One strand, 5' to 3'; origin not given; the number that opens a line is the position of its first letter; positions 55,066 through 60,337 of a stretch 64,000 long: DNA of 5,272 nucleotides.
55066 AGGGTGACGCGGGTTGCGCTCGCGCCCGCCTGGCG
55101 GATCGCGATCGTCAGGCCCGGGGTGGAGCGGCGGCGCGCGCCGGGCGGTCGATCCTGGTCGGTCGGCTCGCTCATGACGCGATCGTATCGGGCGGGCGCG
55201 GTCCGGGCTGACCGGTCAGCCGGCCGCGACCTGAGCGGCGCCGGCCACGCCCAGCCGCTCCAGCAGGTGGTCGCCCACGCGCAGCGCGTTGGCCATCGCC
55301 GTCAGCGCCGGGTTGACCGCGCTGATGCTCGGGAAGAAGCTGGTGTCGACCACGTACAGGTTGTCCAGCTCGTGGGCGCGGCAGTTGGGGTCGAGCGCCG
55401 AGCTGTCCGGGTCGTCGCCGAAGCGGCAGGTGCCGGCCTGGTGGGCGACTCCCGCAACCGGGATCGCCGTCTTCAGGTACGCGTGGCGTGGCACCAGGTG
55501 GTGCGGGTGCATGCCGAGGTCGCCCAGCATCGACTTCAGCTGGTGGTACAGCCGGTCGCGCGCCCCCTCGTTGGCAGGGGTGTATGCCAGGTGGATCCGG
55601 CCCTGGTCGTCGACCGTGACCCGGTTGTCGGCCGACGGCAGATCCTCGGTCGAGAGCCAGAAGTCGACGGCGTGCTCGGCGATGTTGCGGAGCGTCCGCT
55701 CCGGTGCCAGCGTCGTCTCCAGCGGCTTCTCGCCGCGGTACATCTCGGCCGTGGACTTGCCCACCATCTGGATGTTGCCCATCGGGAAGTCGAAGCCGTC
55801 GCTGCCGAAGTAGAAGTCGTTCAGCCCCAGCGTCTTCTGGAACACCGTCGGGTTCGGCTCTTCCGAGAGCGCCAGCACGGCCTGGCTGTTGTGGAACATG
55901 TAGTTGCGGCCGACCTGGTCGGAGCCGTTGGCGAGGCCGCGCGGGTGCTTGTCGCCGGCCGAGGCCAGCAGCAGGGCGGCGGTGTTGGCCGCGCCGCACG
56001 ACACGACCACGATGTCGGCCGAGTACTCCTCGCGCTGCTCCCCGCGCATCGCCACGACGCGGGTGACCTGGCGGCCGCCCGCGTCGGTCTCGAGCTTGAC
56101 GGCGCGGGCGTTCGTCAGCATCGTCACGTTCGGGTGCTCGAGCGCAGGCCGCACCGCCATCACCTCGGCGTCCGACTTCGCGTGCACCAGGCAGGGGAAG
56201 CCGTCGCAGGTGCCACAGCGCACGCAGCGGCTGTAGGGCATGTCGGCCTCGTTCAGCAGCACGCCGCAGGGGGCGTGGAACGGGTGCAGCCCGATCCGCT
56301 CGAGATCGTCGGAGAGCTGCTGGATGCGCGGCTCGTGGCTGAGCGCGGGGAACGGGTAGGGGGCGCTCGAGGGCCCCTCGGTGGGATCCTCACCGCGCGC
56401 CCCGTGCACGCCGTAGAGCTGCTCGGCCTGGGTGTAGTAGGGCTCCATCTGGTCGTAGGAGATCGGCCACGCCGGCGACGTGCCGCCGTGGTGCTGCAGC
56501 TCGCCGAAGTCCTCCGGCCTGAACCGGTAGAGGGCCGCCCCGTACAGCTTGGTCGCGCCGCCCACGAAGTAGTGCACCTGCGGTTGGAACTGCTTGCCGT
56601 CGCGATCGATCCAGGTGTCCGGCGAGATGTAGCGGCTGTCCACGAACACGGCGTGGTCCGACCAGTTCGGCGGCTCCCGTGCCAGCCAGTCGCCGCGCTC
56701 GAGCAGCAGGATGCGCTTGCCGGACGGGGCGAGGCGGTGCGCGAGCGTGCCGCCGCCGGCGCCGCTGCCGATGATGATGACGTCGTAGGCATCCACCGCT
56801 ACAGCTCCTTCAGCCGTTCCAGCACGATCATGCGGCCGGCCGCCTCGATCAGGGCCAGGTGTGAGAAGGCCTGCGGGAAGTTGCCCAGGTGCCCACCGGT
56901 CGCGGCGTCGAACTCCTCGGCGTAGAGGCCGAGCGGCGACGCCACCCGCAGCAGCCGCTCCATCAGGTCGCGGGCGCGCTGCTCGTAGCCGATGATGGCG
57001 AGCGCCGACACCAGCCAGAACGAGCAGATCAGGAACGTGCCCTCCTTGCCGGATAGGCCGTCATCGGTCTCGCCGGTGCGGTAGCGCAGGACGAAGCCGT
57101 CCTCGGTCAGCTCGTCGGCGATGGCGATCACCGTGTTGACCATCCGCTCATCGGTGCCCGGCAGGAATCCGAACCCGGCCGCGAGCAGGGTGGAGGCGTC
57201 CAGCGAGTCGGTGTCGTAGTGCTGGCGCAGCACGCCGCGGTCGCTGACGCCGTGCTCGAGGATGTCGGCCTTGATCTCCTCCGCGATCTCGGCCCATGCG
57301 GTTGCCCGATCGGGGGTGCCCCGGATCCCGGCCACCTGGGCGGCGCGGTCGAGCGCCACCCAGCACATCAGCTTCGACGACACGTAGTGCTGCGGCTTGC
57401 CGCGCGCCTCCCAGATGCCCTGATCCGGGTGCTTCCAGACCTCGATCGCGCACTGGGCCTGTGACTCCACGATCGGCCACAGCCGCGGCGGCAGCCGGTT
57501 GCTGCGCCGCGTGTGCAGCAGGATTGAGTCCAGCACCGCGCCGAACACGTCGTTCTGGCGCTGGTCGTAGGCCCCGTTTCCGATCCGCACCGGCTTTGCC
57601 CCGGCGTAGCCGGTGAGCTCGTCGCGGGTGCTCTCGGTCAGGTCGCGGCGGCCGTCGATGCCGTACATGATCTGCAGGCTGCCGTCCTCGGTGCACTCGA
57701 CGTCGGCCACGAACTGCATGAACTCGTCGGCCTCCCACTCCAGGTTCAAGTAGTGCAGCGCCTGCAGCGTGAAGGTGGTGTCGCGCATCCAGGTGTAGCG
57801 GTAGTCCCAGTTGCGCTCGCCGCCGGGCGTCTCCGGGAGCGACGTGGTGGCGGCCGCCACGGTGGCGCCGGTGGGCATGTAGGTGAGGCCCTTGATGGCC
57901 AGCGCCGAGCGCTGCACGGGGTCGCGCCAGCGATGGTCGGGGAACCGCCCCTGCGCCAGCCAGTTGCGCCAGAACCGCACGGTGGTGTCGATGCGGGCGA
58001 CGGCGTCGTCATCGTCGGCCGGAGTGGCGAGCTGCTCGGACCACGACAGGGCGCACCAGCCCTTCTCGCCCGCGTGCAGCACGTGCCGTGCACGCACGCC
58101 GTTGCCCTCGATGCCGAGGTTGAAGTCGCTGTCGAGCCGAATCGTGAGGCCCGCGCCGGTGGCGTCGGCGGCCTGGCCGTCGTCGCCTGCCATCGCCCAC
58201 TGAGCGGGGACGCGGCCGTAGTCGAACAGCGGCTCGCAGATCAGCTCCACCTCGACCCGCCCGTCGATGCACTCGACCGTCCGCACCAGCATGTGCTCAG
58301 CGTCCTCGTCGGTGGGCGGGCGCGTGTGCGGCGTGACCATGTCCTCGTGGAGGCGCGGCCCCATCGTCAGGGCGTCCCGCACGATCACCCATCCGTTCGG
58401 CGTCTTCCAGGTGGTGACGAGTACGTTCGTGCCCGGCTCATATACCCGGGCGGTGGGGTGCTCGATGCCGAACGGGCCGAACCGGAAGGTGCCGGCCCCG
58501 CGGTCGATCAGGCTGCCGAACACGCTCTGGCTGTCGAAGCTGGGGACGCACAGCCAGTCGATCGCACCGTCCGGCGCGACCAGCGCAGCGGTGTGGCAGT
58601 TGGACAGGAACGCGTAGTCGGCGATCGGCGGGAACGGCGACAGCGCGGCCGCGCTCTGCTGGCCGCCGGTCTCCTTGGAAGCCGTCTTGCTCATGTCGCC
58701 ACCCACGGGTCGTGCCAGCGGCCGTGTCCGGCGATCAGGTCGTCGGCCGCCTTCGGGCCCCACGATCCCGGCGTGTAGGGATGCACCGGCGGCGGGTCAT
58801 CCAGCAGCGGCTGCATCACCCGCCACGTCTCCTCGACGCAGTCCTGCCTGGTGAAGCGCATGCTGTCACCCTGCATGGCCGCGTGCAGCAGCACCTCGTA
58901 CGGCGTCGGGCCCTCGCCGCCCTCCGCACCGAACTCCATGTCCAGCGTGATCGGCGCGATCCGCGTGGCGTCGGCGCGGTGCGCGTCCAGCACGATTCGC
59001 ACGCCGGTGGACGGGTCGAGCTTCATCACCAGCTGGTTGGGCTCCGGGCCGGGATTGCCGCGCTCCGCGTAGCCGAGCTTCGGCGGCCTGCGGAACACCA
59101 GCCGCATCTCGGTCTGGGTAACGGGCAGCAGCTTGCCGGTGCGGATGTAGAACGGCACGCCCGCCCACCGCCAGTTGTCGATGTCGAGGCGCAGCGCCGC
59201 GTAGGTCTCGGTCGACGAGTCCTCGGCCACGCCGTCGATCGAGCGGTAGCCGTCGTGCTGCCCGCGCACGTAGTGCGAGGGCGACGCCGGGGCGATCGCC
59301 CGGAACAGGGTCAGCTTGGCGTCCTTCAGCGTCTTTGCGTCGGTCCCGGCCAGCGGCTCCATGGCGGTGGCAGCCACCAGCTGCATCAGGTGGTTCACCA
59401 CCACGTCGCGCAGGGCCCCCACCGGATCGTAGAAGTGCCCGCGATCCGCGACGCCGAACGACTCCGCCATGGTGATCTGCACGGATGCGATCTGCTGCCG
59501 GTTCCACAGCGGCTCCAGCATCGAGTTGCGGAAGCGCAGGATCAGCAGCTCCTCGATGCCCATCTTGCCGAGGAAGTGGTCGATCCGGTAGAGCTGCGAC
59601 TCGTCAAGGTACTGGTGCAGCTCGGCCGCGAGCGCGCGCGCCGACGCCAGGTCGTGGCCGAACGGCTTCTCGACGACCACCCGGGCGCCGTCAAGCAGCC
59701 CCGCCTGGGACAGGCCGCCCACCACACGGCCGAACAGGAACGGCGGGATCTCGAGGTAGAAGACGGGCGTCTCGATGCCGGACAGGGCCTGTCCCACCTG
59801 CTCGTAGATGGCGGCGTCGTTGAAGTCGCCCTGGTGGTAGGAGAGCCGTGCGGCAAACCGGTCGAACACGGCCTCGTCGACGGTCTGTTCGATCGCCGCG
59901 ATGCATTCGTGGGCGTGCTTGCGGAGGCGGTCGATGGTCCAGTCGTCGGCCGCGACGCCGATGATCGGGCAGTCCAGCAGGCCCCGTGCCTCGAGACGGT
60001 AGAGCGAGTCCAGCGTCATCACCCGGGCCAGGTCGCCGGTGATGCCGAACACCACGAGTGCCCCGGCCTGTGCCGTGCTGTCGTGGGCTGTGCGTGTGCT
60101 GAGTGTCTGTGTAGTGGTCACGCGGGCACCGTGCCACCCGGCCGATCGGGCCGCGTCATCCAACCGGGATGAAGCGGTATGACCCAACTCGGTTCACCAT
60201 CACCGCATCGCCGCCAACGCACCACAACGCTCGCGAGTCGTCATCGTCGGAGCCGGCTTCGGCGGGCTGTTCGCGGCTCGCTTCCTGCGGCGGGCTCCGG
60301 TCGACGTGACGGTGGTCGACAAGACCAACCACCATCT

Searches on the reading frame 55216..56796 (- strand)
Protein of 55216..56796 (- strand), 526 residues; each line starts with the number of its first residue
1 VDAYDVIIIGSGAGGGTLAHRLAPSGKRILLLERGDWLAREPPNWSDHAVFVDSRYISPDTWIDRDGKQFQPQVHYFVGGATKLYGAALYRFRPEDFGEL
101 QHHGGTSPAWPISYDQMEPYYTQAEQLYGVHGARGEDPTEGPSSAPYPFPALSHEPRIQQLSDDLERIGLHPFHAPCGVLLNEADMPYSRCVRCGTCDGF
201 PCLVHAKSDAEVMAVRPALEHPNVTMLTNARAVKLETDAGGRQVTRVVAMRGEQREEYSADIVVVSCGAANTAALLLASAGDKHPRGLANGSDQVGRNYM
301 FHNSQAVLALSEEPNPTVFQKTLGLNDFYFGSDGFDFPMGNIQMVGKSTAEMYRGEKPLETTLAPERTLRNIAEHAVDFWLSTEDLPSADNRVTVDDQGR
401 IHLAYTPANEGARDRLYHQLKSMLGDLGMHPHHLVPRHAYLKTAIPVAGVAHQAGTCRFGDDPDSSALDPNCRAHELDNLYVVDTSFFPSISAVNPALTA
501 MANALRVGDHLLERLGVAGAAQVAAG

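Call 56: search_protein_families(library=pfam, proteins=[window:55216-56796:-], max_evalue=0.00001)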
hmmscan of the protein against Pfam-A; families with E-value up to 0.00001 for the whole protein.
window:55216-56796:- (526 aa): 6 families
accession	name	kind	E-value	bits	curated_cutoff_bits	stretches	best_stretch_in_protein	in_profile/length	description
PF05199.19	GMC_oxred_C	-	5.2e-20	72.9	24.6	1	447-504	82-139/139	GMC oxidoreductase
PF00732.25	GMC_oxred_N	-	3.9e-11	43.6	23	1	189-302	109-216/218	GMC oxidoreductase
PF01266.30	DAO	-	1.2e-08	35.3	27.9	0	5-39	1-35/353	FAD dependent oxidoreductase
PF07992.20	Pyr_redox_2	-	5.9e-08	32.9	26.1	0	4-42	1-40/291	Pyridine nucleotide-disulphide oxidoreductase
PF00890.30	FAD_binding_2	-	4.6e-07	29.8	20.4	0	5-35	1-31/414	FAD binding domain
PF12831.13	FAD_oxidored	-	2.4e-06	27.6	27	0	5-38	1-34/416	FAD dependent oxidoreductase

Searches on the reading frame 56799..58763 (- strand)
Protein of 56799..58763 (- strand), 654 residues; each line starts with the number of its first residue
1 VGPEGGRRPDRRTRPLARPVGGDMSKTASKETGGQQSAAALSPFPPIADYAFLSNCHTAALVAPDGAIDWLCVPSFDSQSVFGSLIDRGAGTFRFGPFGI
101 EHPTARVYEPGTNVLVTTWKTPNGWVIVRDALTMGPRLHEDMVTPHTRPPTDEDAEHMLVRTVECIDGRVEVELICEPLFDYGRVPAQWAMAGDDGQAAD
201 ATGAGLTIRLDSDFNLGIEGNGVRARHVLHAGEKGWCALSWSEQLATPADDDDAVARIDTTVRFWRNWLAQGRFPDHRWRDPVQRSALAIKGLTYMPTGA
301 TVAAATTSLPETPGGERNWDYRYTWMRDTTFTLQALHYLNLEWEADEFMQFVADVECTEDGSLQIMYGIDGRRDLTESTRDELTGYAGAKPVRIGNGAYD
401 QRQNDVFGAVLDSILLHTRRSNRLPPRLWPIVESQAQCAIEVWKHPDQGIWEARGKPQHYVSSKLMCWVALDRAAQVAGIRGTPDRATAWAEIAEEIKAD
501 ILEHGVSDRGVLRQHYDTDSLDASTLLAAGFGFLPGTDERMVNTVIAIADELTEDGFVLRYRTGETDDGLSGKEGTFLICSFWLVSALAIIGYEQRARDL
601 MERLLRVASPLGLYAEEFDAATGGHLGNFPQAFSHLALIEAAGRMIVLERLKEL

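Call 56: search_protein_families(library=pfam, proteins=[window:56799-58763:-], max_evalue=0.00001)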
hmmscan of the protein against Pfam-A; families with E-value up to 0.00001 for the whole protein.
window:56799-58763:- (654 aa): 2 families
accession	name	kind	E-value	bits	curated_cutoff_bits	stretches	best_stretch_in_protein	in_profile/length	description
PF00723.27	Glyco_hydro_15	-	6.1e-65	220.2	22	1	280-642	4-426/427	Glycosyl hydrolases family 15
PF19291.4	TREH_N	-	4.7e-12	46.1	23.1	1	45-121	13-90/211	Trehalase-like, N-terminal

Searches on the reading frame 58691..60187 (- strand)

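Call 56: search_protein_families(library=pfam, proteins=[window:58691-60187:-], max_evalue=0.00001)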
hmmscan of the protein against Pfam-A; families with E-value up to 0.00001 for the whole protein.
window:58691-60187:- (498 aa): 2 families
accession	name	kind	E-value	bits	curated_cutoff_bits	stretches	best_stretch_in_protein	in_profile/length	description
PF02781.21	G6PD_C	-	9.8e-86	287.9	27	1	215-491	1-295/296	Glucose-6-phosphate dehydrogenase, C-terminal domain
PF00479.28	G6PD_N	-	4.9e-43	148.3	22.1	1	45-209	1-179/183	Glucose-6-phosphate dehydrogenase, NAD binding domain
